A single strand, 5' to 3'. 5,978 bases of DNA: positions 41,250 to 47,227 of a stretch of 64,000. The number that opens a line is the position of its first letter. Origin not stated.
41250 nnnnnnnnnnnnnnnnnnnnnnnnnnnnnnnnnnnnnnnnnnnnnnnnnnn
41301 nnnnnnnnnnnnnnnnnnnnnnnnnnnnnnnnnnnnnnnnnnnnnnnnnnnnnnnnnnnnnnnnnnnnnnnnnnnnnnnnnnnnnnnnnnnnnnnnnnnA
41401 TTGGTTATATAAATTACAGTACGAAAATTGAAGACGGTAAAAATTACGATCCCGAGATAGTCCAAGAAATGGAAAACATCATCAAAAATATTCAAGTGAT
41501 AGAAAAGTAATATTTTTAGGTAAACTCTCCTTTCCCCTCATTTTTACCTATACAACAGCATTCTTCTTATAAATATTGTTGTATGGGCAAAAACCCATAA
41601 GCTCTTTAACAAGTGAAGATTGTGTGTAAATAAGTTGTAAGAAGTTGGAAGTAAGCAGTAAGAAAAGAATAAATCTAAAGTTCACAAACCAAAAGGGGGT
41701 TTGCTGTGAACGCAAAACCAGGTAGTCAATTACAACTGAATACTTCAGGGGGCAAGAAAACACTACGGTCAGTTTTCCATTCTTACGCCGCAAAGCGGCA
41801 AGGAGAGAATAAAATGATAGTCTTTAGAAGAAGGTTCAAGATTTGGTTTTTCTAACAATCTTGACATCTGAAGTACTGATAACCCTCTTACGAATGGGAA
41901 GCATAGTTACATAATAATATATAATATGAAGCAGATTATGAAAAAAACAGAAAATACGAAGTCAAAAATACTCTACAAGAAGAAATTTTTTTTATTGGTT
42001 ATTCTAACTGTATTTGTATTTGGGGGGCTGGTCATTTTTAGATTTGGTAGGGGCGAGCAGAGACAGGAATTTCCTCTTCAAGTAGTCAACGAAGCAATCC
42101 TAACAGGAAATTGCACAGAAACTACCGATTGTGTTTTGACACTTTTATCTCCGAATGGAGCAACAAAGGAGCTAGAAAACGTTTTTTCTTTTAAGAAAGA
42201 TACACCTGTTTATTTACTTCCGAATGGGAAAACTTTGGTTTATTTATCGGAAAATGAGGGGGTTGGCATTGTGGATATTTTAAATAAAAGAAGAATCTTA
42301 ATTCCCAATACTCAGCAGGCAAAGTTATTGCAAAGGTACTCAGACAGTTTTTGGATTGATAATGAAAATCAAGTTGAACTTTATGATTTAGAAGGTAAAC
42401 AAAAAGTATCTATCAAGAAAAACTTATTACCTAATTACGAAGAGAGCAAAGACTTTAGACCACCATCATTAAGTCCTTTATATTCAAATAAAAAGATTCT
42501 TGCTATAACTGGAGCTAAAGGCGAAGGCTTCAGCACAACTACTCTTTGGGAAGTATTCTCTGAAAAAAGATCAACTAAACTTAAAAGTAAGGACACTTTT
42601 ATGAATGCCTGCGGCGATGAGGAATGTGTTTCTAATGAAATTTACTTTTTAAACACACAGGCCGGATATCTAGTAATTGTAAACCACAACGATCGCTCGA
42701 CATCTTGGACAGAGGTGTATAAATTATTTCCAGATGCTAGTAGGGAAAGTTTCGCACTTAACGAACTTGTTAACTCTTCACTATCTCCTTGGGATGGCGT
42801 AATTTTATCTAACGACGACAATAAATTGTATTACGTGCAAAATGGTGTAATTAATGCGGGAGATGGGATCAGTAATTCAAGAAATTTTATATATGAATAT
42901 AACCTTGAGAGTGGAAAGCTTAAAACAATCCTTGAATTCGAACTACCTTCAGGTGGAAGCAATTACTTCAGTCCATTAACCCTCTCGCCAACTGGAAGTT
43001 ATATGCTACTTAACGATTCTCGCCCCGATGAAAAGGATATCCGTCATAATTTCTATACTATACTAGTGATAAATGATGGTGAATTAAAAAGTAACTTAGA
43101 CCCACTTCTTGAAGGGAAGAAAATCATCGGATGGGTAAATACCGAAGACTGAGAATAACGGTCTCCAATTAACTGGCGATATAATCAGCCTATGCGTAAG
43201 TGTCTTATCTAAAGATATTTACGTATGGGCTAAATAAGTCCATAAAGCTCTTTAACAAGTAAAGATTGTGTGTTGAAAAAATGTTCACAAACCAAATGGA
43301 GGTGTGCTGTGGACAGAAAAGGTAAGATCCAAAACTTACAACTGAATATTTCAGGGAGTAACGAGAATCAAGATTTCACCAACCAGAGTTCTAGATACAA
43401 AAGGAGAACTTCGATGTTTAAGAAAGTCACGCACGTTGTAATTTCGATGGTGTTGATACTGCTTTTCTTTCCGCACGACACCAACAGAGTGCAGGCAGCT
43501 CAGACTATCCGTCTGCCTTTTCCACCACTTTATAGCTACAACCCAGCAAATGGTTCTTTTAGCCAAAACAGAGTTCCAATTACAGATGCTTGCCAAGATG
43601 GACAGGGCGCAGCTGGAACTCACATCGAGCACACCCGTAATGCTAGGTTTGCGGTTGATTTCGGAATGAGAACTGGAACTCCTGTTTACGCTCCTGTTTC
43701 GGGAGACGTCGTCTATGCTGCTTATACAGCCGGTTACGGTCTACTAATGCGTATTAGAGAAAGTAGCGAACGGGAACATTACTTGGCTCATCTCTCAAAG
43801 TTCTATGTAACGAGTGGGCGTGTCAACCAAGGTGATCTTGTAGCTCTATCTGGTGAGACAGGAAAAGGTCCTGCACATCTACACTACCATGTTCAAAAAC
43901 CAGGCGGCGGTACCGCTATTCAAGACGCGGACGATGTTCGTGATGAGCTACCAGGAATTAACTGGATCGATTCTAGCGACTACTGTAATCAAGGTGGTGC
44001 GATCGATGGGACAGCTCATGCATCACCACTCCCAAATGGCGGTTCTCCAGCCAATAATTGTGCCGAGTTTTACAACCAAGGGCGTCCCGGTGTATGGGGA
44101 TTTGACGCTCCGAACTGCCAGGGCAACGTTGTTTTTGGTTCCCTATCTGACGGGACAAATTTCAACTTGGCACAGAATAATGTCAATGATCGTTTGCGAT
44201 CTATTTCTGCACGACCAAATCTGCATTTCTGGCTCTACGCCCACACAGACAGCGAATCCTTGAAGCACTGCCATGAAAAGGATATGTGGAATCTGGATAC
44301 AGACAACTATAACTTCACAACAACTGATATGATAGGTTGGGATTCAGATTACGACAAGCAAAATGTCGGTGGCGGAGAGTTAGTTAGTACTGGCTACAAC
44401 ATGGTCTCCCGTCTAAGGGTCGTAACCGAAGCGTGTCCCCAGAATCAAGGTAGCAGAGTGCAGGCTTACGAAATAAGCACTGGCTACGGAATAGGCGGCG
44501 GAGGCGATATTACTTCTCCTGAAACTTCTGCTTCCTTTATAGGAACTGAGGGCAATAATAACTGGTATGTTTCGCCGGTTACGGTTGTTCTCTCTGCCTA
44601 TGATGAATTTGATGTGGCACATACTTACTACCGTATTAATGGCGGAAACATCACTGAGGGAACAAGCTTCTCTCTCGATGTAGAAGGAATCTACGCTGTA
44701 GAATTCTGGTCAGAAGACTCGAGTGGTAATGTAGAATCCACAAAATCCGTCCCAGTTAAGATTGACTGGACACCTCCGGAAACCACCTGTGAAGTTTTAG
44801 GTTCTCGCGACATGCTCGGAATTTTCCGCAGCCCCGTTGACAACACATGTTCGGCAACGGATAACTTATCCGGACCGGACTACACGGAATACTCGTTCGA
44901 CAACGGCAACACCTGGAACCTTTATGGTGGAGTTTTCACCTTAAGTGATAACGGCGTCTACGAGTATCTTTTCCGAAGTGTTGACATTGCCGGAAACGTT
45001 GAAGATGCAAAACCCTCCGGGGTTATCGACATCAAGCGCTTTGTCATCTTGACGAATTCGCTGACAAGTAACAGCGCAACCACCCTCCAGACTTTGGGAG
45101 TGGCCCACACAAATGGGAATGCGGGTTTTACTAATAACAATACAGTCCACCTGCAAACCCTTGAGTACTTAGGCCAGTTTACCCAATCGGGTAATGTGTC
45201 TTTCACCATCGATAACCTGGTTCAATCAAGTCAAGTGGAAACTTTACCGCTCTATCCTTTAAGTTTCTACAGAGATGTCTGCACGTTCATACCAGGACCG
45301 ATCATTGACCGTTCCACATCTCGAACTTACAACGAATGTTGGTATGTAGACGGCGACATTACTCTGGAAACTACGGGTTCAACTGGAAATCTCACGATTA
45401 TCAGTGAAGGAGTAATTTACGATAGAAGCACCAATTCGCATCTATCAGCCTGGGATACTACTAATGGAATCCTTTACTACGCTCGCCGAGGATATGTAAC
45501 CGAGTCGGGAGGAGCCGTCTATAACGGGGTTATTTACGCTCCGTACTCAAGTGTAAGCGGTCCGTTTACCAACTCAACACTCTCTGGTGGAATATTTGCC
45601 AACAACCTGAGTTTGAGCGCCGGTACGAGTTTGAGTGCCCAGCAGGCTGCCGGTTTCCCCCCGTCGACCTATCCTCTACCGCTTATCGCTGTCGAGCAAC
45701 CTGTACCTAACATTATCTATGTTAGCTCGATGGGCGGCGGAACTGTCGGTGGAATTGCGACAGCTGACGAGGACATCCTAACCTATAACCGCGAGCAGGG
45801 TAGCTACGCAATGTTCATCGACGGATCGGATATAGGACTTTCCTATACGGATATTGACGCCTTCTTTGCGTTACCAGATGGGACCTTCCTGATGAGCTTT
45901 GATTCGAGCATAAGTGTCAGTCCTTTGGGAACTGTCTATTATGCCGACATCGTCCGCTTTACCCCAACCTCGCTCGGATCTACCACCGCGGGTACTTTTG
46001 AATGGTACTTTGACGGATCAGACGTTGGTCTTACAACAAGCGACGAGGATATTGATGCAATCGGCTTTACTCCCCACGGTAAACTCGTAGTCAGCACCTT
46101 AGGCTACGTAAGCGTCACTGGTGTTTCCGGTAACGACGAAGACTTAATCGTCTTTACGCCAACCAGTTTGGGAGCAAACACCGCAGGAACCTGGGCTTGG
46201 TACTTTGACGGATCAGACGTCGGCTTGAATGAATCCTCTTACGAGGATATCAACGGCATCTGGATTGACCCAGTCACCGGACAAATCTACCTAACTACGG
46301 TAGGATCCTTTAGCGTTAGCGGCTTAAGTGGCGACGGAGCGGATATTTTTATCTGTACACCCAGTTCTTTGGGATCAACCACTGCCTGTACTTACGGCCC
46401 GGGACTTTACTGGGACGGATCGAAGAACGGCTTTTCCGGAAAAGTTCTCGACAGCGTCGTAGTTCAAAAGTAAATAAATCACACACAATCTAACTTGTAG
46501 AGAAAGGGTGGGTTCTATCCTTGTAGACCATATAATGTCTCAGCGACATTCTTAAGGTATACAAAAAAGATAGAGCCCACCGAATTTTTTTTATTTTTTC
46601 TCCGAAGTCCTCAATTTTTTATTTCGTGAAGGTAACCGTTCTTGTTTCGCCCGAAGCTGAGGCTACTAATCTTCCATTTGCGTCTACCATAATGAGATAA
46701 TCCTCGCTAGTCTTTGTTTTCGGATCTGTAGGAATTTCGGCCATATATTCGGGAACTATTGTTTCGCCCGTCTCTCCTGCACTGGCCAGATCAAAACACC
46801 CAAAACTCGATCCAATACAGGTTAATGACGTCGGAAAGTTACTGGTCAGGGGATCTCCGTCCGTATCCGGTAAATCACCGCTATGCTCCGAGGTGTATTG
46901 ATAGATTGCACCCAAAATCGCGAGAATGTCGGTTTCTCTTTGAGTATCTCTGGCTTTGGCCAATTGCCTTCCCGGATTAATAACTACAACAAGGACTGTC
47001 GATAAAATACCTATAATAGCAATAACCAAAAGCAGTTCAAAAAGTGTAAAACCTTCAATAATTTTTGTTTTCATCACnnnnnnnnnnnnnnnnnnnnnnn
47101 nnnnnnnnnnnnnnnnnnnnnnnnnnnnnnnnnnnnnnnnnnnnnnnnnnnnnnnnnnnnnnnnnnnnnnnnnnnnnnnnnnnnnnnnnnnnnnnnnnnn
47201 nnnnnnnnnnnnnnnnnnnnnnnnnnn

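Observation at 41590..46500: Shared structured leader upstream of two unrelated secreted-protein genes, with an inverted partial copy closing a 4.9 kb segment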

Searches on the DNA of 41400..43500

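Call 9: search_rna_families(source=window, start=41400, end=43500, threshold=evalue, max_evalue=10, show_alignments=3)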
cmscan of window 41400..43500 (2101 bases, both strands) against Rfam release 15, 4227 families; matches with E-value up to 10: 5.
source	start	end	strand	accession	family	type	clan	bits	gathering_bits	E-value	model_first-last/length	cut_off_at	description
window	41531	41604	-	RF00801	mir-280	Gene; miRNA;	-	19.7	70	2.8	1-83/83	no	mir-280 microRNA precursor family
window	42473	42513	-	RF00202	snoR66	Gene; snRNA; snoRNA; CD-box;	-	16.2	43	6.8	1-76/76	no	Small nucleolar RNA R66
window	41737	41868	+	RF02111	IS009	Gene;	-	15.3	117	1.1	1-199/199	no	IS009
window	42231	42302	+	RF02777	OppA_thermometer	Cis-reg; thermoregulator;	-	11.5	290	4.4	1-304/304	no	OppA 5' UTR thermometer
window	43256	43393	+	RF00628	RgsA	Gene; sRNA;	-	11.2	88.4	9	1-194/194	no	RgsA sRNA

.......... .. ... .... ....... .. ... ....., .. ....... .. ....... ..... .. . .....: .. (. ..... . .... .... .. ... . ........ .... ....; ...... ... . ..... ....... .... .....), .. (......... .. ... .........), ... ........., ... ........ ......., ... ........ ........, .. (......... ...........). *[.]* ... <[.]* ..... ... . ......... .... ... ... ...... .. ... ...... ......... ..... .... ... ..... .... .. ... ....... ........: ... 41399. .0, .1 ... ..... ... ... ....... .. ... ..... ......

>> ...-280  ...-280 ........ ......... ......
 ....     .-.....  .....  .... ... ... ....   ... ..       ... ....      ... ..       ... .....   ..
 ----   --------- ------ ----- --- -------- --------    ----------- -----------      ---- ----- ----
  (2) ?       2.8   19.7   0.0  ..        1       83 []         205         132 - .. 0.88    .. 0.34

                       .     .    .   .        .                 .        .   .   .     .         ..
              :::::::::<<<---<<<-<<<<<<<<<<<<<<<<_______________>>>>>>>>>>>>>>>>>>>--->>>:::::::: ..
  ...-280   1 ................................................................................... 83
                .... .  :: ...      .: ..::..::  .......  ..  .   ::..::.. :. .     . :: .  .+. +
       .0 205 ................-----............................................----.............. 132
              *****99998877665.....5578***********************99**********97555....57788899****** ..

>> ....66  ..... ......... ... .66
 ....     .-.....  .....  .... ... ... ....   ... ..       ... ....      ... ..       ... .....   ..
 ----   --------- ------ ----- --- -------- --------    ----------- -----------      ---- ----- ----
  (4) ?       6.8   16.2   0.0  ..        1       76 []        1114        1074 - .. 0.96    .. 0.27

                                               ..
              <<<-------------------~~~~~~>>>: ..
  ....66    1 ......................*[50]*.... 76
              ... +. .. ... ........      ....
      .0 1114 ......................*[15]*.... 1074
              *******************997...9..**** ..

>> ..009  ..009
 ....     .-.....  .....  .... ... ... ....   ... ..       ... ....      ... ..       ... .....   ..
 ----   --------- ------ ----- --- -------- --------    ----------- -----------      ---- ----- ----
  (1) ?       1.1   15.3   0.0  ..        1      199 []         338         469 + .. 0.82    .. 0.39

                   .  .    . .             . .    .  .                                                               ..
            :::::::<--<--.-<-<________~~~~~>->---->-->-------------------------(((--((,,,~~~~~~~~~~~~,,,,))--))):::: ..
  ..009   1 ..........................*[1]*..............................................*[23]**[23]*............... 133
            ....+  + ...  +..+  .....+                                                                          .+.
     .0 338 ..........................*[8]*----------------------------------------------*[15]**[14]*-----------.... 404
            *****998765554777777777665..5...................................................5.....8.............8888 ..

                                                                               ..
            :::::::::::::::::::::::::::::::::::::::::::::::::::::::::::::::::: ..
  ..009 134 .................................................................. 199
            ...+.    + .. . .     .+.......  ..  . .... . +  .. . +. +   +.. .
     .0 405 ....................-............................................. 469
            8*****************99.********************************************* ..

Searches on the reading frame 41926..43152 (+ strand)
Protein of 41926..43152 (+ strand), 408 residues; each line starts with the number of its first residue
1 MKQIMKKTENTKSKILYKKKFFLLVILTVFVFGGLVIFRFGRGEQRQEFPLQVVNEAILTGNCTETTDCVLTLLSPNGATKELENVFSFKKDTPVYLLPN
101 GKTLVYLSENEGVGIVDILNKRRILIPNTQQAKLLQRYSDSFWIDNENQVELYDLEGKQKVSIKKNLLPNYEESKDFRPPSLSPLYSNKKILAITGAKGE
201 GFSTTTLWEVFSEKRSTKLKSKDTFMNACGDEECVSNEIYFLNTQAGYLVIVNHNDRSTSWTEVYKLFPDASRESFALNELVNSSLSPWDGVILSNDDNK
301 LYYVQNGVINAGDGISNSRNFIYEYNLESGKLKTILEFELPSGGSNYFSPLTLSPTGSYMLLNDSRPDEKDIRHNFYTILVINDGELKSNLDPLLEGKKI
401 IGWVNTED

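Call 8: search_protein_families(library=pfam, proteins=[window:41926-43152:+], max_evalue=0.01)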
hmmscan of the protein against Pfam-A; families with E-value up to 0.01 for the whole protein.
window:41926-43152:+ (408 aa): 0 families

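Call 14: find_homologous_proteins(query=window:41926-43152:+)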
Query window:41926-43152:+ (408 aa): 1 proteins with E <= 0.001 among 6821 candidates.
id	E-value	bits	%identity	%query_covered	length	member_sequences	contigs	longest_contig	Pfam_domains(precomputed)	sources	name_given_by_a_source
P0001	7.3e-268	906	100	99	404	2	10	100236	-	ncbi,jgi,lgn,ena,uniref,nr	ncbi:hypothetical protein A3D01_03680 [Candidatus Woesebacteria bacterium RIFCSPHIGHO2_02_FULL_39_13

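Call 18: find_encoding_contigs(protein=P0001, flank=10000, max_places=10)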
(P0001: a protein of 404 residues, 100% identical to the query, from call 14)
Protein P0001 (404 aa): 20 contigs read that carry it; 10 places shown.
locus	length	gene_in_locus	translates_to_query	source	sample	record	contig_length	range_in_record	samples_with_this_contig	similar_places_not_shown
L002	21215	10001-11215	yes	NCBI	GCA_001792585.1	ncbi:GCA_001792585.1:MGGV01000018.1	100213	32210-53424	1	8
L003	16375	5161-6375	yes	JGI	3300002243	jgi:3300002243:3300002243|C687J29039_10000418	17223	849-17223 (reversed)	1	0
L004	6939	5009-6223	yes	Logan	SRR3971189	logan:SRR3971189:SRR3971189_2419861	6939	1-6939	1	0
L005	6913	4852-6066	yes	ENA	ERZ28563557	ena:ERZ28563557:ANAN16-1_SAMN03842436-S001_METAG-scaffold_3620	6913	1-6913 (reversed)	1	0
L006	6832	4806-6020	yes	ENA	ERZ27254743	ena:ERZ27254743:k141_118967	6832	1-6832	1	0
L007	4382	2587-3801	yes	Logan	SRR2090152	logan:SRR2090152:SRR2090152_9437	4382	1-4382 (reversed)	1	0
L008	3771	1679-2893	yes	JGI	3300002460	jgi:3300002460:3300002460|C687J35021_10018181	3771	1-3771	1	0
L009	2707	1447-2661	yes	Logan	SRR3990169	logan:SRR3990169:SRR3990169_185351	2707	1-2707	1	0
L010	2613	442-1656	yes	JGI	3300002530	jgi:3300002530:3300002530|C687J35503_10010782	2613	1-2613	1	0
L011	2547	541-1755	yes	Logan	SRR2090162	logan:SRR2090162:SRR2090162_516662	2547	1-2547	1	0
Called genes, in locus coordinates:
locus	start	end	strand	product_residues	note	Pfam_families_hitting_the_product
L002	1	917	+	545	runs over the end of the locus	PF00343:Phosphorylase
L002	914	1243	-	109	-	PF00072:Response_reg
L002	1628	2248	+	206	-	-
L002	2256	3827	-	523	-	PF16927:HisKA_7TM, PF13581:HATPase_c_2 (faint), PF00512:HisKA, PF02518:HATPase_c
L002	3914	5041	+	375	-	PF14512:TM1586_NiRdase (faint), PF00881:Nitroreductase (faint)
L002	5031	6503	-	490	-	PF00899:ThiF (weak)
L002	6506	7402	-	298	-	-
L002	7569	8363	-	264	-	PF01381:HTH_3, PF13560:HTH_31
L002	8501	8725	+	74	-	PF01272:GreA_GreB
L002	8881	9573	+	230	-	-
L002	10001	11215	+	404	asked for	-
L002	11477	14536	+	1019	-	PF01551:Peptidase_M23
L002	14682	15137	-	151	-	-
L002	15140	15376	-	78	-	-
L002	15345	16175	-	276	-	-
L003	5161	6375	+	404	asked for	-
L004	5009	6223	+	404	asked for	-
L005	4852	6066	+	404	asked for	-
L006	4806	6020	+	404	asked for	-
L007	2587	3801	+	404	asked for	-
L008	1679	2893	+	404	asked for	-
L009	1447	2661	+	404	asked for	-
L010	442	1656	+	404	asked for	-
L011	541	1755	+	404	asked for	-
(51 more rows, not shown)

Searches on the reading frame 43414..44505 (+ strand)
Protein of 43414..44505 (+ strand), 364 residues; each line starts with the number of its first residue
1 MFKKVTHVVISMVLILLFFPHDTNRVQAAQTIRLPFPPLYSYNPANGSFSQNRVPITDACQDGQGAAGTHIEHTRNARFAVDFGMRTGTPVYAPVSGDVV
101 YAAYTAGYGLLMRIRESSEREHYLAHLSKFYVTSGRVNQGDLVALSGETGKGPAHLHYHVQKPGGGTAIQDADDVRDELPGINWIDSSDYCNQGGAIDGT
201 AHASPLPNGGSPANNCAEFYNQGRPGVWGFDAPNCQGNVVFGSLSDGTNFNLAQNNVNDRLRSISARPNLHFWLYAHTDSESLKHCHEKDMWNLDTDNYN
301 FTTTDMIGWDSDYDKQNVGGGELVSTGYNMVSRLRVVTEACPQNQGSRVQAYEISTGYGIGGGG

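Call 56: find_related_loci(query=A3, collection=genome_contigs, flank=6000)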
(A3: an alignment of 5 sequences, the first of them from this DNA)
Query A3 (364 aa) in genome_contigs; peptide patterns used: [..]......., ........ (x = any residue, [..] = any of these).
47 stretches matched a pattern; 1 encode a relative of the query (tblastn E <= 1e-3); 1 distinct loci.
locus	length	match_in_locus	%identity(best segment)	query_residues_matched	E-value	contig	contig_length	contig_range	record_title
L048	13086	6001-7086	46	3-357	1e-99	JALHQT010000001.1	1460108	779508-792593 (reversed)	MAG: Anaerolineae bacterium isolate maxbin.031 c_000000000006, whole genome shotgun sequence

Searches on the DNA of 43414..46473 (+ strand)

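Call 103: search_rna_families(sources=[L001, L012, L013, L015, L016, L017, L019, L023, L049, L050], threshold=gathering)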
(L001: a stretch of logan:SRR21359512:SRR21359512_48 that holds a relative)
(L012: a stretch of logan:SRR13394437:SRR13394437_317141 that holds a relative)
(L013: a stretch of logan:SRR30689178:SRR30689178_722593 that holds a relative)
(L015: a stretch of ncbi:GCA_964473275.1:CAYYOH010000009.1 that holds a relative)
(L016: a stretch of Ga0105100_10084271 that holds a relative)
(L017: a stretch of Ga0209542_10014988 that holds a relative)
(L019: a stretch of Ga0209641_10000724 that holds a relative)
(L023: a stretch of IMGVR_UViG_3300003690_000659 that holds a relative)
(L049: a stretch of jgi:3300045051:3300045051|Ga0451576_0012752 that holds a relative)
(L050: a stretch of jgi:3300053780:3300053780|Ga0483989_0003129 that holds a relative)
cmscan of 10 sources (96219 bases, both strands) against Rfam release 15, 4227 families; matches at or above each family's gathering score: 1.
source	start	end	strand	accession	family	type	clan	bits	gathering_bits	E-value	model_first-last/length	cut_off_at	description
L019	2776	2847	-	RF00005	tRNA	Gene; tRNA;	CL00001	63.2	29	3.4e-11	1-71/71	no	tRNA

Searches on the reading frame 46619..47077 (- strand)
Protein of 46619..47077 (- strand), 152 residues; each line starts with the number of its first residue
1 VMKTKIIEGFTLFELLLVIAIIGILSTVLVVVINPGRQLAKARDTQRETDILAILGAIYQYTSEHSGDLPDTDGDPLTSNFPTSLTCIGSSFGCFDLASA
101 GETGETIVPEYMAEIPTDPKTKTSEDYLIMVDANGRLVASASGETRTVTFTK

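Call 8: search_protein_families(library=pfam, proteins=[window:46619-47077:-], max_evalue=0.01)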
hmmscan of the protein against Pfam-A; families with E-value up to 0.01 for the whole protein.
window:46619-47077:- (152 aa): 1 family
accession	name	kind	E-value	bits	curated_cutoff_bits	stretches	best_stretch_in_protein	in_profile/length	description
PF07963.17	N_methyl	-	0.0024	17.8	21.2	1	9-29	6-26/27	Prokaryotic N-terminal methylation motif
